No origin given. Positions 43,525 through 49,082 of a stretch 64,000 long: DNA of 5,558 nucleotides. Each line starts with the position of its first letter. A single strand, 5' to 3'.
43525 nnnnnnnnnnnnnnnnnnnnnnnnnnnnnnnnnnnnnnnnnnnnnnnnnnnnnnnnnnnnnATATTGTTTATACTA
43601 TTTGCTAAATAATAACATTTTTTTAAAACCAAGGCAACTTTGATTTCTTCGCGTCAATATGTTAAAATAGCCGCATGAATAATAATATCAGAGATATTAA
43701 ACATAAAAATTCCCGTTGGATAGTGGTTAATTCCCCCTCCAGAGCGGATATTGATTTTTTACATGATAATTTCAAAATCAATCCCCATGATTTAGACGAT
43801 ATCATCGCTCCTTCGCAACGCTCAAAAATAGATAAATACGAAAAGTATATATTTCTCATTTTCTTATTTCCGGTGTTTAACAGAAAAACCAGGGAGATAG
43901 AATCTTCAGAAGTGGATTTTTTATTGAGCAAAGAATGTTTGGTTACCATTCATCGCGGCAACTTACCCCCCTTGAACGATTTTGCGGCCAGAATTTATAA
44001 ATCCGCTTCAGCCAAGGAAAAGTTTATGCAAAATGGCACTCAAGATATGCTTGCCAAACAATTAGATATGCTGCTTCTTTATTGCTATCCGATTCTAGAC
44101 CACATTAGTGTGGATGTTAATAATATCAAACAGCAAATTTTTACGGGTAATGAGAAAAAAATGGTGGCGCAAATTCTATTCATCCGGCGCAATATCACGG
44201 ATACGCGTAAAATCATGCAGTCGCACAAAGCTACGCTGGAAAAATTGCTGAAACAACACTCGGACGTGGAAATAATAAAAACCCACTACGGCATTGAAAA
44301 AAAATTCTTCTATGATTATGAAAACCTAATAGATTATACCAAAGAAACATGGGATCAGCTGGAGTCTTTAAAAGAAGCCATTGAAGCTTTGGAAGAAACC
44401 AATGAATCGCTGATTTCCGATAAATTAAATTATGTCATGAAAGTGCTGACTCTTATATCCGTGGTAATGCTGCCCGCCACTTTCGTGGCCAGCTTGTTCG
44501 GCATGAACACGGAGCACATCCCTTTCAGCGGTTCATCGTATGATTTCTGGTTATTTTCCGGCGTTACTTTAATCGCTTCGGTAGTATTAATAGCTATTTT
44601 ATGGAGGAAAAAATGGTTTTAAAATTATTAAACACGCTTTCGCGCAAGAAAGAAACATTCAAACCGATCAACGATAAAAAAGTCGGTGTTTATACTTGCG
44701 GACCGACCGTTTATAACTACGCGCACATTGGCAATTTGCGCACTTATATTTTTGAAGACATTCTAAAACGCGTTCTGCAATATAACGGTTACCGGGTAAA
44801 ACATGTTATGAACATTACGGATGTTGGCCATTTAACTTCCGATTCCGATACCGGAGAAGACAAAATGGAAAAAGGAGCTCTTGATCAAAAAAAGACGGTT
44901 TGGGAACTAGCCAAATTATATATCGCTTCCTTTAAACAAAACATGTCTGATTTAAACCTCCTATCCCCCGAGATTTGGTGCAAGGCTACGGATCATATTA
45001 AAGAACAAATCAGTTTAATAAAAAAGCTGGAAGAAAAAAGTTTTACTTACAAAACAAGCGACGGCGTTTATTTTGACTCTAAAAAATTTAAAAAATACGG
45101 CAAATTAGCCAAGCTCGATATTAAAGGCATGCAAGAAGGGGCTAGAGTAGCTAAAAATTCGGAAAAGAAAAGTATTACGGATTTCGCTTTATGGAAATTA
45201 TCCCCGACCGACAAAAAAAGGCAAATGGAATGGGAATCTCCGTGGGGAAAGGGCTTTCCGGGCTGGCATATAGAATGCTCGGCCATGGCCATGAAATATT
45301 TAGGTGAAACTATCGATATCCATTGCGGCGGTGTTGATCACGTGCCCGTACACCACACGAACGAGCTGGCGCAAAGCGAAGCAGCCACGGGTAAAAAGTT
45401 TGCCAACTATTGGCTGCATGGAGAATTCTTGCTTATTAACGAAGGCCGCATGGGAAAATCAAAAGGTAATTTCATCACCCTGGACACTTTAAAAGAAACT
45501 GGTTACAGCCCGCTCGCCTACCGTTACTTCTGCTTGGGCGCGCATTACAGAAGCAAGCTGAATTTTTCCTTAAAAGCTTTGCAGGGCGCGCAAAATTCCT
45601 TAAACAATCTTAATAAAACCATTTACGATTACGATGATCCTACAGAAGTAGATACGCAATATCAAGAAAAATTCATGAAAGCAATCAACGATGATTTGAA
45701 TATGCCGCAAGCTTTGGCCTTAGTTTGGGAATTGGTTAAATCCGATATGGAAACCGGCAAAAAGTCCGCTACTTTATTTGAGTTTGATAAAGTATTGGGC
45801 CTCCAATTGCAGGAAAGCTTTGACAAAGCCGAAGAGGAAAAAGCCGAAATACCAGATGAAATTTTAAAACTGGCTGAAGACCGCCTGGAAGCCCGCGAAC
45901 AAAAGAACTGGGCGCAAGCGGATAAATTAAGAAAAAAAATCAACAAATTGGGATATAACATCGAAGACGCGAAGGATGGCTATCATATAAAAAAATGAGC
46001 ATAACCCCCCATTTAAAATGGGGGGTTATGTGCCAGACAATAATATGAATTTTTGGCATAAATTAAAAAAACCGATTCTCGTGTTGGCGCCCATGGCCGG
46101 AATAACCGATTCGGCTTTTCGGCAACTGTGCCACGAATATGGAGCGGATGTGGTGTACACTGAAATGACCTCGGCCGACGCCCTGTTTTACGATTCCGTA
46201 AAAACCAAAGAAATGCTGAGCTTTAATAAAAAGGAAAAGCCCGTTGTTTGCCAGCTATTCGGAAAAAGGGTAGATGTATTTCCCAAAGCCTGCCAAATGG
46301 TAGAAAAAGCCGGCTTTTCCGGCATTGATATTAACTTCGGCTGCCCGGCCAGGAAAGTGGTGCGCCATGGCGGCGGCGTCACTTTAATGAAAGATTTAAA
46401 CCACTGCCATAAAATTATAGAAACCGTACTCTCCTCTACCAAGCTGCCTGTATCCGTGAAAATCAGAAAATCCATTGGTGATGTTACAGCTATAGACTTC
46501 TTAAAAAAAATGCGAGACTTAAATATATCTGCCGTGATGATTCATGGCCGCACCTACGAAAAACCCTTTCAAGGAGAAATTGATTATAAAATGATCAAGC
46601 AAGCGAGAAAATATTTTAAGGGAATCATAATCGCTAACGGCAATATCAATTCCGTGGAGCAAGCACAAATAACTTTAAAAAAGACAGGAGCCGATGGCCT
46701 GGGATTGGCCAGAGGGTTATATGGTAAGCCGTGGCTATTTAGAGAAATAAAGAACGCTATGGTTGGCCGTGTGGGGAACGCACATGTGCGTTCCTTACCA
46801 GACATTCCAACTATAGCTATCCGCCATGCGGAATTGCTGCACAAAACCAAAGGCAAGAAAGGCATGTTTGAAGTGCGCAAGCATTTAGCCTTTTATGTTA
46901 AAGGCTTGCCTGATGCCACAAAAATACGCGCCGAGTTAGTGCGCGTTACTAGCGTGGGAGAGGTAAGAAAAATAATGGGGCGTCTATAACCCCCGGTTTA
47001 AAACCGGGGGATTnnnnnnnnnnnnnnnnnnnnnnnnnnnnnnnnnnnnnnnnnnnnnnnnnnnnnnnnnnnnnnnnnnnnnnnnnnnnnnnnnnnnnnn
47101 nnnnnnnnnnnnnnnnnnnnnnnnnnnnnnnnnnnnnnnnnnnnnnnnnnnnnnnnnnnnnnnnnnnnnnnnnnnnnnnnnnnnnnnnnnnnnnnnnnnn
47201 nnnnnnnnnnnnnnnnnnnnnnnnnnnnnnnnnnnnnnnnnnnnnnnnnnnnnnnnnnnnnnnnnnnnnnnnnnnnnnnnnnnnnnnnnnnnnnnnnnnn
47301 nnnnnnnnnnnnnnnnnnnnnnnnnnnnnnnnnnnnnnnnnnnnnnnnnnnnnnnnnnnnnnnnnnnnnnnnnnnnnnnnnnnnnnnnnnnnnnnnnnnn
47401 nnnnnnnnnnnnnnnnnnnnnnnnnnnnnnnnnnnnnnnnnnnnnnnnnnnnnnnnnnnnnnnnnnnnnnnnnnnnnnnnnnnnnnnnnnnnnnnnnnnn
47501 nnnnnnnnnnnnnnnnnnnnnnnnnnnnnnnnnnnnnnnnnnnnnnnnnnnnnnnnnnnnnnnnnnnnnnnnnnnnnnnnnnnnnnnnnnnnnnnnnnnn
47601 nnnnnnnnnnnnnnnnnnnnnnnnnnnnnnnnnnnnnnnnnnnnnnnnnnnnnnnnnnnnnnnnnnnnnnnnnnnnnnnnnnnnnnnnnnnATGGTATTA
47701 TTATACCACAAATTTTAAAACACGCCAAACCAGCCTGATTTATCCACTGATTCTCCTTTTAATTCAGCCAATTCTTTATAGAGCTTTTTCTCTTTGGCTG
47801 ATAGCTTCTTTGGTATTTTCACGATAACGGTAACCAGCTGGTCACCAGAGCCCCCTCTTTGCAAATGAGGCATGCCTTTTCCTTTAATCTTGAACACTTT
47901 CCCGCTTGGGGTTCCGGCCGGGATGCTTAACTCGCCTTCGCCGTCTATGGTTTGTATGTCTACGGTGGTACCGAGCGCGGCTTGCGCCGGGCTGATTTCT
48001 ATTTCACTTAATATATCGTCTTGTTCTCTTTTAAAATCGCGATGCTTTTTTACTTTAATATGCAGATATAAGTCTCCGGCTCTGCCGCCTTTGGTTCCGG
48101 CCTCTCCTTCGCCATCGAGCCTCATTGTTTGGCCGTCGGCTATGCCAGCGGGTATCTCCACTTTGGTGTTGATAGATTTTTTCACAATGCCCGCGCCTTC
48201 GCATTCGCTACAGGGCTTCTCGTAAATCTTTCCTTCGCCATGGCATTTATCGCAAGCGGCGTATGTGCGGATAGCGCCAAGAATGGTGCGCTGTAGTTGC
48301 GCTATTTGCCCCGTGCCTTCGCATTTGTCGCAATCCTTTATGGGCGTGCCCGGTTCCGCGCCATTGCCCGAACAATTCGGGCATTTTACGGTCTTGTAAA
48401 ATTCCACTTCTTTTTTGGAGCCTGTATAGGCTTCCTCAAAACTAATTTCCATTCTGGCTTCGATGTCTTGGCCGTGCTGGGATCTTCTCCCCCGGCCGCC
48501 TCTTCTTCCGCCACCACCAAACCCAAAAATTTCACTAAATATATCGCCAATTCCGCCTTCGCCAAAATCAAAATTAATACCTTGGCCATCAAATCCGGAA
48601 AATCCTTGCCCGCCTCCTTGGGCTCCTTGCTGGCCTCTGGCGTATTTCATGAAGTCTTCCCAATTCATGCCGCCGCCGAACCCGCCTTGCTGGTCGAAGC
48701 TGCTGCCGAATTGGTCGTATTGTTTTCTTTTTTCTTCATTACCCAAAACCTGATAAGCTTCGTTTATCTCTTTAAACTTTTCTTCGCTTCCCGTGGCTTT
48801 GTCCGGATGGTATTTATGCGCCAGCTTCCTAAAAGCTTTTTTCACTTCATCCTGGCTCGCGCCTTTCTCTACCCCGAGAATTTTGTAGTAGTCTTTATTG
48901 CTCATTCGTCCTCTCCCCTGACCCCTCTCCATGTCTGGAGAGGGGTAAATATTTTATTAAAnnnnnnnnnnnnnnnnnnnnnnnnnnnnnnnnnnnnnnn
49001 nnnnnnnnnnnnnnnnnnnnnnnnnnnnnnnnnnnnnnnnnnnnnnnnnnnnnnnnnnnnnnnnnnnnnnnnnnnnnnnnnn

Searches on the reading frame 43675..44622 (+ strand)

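Call 59: search_protein_families(library=pfam, proteins=[window:43675-44622:+], max_evalue=0.0001)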
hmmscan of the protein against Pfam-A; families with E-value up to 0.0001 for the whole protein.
window:43675-44622:+ (315 aa): 1 family
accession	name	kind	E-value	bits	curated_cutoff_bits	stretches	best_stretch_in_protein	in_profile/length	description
PF01544.23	CorA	-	4.2e-56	190.9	27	1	13-309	4-290/292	CorA-like Mg2+ transporter protein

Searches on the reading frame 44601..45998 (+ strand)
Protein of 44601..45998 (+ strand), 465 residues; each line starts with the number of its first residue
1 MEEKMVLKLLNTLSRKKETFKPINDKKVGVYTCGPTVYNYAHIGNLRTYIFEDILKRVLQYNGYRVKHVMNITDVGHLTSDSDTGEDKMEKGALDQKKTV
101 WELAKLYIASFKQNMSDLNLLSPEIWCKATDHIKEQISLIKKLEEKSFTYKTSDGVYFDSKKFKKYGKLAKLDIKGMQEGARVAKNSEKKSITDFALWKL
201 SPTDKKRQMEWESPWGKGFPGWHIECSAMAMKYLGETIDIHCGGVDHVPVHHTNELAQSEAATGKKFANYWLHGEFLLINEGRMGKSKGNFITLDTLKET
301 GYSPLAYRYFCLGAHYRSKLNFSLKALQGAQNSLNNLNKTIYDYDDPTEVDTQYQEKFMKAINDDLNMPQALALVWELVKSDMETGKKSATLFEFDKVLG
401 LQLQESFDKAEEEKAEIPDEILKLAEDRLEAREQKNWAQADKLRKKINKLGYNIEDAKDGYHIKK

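Call 59: search_protein_families(library=pfam, proteins=[window:44601-45998:+], max_evalue=0.0001)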
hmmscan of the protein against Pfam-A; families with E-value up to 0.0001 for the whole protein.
window:44601-45998:+ (465 aa): 5 families
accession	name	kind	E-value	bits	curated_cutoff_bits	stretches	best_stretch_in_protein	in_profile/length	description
PF01406.26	tRNA-synt_1e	-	8.8e-99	331.1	27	1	20-331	2-300/301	tRNA synthetases class I (C) catalytic domain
PF09334.17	tRNA-synt_1g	-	8.9e-11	41.6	20.1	0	38-162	11-126/391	tRNA synthetases class I (M)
PF01921.24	tRNA-synt_1f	-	3.5e-06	26.6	27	0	229-351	226-346/360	tRNA synthetases class I (K)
PF23493.1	CysS_C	-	7.2e-06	26.4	23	1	416-461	3-48/51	Cysteinyl-tRNA ligase anticodon binding domain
PF09190.17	DALR_2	-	3.8e-05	24.6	22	1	357-380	1-24/57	DALR domain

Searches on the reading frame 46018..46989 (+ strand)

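Call 59: search_protein_families(library=pfam, proteins=[window:46018-46989:+], max_evalue=0.0001)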
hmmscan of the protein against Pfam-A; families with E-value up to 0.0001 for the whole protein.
window:46018-46989:+ (323 aa): 1 family
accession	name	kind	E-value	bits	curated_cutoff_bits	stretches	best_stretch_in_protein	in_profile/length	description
PF01207.24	Dus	-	6.8e-69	232.8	20.4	1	23-315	2-297/311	Dihydrouridine synthase (Dus)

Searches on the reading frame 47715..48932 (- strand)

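Call 59: search_protein_families(library=pfam, proteins=[window:47715-48932:-], max_evalue=0.0001)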
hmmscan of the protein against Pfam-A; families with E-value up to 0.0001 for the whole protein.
window:47715-48932:- (405 aa): 3 families
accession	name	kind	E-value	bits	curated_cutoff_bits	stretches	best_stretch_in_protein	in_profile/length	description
PF01556.23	DnaJ_C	-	4.2e-50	170.2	26.6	1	157-374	1-152/152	DnaJ C terminal domain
PF00226.36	DnaJ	-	2.5e-26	92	27.8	1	14-73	1-63/63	DnaJ domain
PF00684.25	DnaJ_CXXCXGXG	-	4.2e-17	62.6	32.7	1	184-248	1-65/65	DnaJ central domain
